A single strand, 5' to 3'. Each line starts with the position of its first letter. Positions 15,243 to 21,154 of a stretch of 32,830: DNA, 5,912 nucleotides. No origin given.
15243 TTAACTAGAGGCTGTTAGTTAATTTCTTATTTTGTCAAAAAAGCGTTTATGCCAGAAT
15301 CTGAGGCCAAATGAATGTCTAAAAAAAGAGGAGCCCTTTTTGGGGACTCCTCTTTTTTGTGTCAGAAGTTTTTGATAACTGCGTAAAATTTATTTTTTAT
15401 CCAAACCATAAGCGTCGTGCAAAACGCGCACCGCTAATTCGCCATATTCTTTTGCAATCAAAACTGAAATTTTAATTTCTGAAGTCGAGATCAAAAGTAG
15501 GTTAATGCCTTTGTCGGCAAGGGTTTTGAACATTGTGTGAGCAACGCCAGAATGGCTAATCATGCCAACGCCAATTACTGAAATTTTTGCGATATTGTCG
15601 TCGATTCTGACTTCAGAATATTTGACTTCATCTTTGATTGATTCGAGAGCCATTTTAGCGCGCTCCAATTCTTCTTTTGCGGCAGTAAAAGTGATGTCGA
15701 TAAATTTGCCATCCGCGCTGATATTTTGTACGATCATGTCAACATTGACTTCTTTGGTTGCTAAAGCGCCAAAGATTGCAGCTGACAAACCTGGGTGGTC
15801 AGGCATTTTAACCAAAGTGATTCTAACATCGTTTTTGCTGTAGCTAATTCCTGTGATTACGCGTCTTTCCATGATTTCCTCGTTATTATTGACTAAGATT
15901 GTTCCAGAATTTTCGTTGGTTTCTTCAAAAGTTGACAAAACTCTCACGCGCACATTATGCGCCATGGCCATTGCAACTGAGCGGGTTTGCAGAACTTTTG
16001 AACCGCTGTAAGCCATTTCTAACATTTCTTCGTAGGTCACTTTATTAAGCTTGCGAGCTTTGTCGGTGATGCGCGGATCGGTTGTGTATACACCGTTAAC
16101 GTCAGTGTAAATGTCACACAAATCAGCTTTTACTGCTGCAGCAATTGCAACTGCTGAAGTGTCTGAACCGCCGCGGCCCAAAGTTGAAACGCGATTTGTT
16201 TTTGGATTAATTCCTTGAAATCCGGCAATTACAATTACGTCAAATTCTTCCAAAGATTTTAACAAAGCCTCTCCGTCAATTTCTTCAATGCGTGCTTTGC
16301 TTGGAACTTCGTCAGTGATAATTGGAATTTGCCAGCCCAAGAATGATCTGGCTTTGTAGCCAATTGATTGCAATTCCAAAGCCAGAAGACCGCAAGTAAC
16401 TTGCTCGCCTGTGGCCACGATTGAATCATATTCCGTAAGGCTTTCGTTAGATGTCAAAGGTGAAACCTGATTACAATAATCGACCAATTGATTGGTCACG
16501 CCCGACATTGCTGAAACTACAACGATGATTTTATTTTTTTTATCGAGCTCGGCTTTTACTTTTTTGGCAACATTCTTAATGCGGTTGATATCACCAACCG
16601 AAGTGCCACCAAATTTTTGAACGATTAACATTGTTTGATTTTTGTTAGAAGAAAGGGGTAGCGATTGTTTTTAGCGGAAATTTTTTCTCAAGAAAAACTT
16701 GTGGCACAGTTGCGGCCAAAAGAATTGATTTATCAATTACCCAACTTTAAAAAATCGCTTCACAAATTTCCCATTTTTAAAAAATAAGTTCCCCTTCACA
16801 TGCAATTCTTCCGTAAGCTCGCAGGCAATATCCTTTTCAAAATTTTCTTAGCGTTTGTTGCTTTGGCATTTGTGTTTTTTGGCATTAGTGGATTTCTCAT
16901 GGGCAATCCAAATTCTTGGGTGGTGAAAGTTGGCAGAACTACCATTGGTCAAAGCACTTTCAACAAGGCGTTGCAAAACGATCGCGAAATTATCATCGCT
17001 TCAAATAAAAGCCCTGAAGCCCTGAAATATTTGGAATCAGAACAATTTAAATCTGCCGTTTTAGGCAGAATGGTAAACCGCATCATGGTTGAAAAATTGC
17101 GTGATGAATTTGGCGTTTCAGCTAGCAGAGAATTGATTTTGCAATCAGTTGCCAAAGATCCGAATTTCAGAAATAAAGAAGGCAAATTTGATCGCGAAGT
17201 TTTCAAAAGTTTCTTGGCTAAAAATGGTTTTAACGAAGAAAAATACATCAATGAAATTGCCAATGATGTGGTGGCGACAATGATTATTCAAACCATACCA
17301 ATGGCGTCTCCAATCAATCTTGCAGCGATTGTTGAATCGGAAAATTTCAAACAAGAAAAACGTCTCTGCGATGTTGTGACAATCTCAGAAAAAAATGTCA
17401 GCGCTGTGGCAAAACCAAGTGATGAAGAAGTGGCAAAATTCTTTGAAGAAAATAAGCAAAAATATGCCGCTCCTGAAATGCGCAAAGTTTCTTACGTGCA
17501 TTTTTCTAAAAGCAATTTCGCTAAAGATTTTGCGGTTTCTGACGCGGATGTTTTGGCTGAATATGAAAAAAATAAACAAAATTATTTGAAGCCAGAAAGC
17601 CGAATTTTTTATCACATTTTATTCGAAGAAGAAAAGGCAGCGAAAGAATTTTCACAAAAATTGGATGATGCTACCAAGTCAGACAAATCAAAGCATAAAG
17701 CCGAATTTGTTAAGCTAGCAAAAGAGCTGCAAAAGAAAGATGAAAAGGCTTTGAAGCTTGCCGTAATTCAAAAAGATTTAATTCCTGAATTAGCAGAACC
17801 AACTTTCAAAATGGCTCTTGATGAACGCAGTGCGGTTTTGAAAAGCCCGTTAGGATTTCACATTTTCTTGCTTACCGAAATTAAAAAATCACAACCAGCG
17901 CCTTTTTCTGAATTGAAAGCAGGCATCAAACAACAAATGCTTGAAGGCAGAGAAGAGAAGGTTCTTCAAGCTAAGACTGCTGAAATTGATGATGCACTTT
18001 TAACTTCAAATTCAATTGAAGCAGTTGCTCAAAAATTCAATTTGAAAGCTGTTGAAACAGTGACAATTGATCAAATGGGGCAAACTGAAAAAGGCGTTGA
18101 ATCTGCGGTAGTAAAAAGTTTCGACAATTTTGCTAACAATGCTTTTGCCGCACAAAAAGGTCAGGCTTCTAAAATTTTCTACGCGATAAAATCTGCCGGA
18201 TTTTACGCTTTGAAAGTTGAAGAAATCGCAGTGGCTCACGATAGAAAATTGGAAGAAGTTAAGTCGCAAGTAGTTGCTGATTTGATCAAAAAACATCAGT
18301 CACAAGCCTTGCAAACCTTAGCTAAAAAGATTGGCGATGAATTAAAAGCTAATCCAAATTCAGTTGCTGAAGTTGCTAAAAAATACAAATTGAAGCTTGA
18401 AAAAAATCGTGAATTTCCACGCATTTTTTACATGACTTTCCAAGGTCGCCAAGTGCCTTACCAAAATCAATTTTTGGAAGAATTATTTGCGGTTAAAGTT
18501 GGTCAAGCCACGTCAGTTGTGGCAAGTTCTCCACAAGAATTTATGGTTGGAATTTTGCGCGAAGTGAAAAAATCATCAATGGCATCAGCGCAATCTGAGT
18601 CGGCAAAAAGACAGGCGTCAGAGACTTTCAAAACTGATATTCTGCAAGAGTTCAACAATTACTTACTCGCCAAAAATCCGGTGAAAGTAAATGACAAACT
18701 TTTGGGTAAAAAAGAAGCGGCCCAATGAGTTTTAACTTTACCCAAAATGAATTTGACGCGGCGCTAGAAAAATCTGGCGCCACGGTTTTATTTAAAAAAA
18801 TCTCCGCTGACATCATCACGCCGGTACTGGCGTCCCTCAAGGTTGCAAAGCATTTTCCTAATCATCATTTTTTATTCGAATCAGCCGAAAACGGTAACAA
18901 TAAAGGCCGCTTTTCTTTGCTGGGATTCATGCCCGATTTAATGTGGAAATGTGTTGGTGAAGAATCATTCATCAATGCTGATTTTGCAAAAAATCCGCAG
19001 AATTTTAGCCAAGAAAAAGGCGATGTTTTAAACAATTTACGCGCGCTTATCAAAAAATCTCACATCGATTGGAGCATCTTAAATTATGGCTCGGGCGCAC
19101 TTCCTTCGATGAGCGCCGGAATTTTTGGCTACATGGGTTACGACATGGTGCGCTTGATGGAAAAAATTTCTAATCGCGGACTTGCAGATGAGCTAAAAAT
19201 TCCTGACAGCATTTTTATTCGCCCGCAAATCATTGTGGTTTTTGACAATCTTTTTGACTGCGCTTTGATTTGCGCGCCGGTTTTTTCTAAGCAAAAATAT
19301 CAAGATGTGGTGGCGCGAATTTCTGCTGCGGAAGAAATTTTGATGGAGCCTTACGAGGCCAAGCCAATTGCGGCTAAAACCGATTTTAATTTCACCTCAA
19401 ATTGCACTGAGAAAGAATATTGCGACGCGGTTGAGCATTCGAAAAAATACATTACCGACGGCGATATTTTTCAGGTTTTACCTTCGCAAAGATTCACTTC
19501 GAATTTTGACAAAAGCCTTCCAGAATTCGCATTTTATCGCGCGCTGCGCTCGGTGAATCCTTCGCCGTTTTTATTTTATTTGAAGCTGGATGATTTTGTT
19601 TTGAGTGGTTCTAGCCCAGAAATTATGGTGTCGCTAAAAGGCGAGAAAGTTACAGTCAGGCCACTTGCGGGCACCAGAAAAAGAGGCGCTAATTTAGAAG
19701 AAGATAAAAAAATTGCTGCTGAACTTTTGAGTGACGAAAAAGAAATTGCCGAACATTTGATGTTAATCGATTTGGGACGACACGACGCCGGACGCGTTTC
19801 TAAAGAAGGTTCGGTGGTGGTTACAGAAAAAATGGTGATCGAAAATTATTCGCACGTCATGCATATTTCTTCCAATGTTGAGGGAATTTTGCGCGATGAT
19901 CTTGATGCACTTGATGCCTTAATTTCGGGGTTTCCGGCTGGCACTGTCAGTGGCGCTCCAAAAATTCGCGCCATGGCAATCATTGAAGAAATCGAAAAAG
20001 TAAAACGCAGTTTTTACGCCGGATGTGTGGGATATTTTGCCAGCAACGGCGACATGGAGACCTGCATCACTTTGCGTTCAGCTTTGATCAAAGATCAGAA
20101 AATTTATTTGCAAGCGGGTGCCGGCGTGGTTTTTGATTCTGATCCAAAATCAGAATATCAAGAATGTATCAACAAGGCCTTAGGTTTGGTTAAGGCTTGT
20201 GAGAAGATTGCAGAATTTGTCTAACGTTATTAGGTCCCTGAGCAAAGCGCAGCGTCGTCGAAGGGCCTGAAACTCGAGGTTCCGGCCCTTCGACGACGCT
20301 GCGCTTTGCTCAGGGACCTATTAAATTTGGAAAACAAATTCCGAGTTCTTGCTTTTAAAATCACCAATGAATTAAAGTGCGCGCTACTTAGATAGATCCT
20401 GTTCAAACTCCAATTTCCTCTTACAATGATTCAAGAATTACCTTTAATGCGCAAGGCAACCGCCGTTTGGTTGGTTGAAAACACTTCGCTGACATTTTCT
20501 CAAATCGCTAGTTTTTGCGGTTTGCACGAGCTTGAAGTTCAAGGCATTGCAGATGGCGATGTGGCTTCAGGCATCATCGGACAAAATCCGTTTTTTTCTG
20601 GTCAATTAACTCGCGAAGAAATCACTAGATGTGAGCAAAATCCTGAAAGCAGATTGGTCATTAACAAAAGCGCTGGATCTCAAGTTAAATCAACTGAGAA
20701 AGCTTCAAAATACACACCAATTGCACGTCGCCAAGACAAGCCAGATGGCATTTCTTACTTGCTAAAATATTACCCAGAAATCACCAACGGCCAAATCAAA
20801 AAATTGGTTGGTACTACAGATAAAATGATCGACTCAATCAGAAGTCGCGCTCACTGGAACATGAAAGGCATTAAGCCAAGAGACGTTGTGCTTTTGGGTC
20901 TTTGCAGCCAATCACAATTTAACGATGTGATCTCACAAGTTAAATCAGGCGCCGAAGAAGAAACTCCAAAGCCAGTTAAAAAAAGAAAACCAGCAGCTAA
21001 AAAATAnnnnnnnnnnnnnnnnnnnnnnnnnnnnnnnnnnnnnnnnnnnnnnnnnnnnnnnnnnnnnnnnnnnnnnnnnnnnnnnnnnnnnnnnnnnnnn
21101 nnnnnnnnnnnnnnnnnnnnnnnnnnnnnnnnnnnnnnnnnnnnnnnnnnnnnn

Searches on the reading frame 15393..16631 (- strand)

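Call 8: search_protein_families(library=ncbifam, proteins=[window:15393-16631:-], max_evalue=0.00001)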
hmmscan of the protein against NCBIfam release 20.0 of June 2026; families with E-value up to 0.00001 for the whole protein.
window:15393-16631:- (413 aa): 26 families (the best 25 are shown)
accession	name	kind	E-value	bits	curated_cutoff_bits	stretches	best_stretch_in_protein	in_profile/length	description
NF005154.0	PRK06635.1-2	equivalog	8.7e-170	565.4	376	1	2-412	4-406/407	aspartate kinase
NF005155.0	PRK06635.1-4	equivalog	5.8e-167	555.8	346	1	1-412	2-405/407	aspartate kinase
NF005153.0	PRK06635.1-1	equivalog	1.1e-133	446.3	585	1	2-412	3-409/421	aspartate kinase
NF005656.0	PRK07431.1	equivalog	2.2e-133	445.9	657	1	2-412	3-413/587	aspartate kinase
TIGR00657.1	asp_kinases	subfamily_domain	3.8e-129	431.6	208.7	2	66-409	104-441/442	aspartate kinase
TIGR00656.1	asp_kin_monofn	equivalog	4.4e-121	404.7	402.25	1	1-409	2-405/407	aspartate kinase, monofunctional class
NF005156.0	PRK06635.1-5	equivalog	1.3e-120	402.9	594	1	2-412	3-404/411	aspartate kinase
NF005158.0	PRK06635.2-2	equivalog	3.9e-105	352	717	1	2-406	3-396/401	aspartate kinase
NF005161.0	PRK06635.2-5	equivalog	2.4e-103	346.1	586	1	4-408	7-400/402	aspartate kinase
NF006068.0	PRK08210.1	equivalog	1.2e-90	304.5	474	1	2-412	3-404/405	aspartate kinase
NF006459.0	PRK08841.1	equivalog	3.8e-88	296.2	535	1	2-409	5-379/395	aspartate kinase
NF004938.0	PRK06291.1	equivalog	3e-87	293.3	528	2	68-412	122-465/468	aspartate kinase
NF005157.0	PRK06635.2-1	equivalog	3.5e-83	279.7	832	1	4-408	6-399/401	aspartate kinase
NF006959.0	PRK09436.1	equivalog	7.4e-68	229.4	726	2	68-408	119-459/819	bifunctional aspartate kinase/homoserine dehydrogenase I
NF006570.0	PRK09084.1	equivalog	1.4e-64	218.8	455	2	62-406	106-446/452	lysine-sensitive aspartokinase 3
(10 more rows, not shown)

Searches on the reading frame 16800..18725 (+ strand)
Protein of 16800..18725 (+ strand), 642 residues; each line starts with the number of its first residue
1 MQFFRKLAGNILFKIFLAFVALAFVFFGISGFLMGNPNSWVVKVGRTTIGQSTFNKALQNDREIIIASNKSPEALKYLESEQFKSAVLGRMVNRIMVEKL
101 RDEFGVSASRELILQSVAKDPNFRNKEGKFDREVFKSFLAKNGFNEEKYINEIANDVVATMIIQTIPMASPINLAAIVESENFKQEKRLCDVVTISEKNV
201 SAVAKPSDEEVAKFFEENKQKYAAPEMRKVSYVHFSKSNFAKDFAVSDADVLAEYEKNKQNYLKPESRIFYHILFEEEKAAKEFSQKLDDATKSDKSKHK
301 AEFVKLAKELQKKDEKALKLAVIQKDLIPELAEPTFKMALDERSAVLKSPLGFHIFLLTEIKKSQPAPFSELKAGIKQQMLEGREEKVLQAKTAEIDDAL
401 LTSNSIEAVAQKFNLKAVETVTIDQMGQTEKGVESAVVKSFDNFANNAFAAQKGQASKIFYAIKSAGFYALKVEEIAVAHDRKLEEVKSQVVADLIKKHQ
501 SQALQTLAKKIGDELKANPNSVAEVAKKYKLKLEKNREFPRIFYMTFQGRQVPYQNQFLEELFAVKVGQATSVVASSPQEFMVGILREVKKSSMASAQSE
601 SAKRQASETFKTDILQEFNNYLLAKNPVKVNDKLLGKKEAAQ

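Call 8: search_protein_families(library=ncbifam, proteins=[window:16800-18725:+], max_evalue=0.00001)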
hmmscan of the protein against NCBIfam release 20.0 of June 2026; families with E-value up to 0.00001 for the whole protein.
window:16800-18725:+ (642 aa): 3 families
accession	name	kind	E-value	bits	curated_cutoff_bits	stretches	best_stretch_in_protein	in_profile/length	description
NF008054.0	PRK10788.1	equivalog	6.6e-45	153.9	493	1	1-541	2-536/626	peptidylprolyl isomerase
NF000809.0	PRK00059.1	equivalog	2.7e-17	63.2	303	1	238-400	166-326/336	peptidylprolyl isomerase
TIGR02933.1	nifM_nitrog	equivalog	8.7e-11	42.2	168.2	1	246-384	102-243/256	nitrogen fixation protein NifM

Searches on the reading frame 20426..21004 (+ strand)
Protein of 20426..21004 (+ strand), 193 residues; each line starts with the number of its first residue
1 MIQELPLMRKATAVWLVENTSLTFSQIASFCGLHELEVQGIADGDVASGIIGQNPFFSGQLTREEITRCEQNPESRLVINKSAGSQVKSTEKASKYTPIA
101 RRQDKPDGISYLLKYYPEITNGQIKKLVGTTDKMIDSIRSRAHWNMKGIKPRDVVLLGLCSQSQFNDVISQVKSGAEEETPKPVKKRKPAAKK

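Call 9: search_protein_families(library=ncbifam, proteins=[window:20426-21004:+], max_evalue=0.00001)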
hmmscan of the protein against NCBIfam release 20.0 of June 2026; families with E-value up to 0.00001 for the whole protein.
window:20426-21004:+ (193 aa): 0 families

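Call 78: search_protein_families(library=pfam, proteins=[window:20426-21004:+], max_evalue=1)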
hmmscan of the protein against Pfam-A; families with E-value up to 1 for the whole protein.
window:20426-21004:+ (193 aa): 2 families
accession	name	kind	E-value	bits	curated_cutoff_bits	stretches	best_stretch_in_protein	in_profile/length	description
PF06242.16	TrcR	-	8.7e-53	178.6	22.2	1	36-172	1-137/139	Transcriptional cell cycle regulator TrcR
PF13542.12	HTH_Tnp_ISL3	-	0.21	11.5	27.4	1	10-42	17-47/51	Helix-turn-helix domain of transposase family ISL3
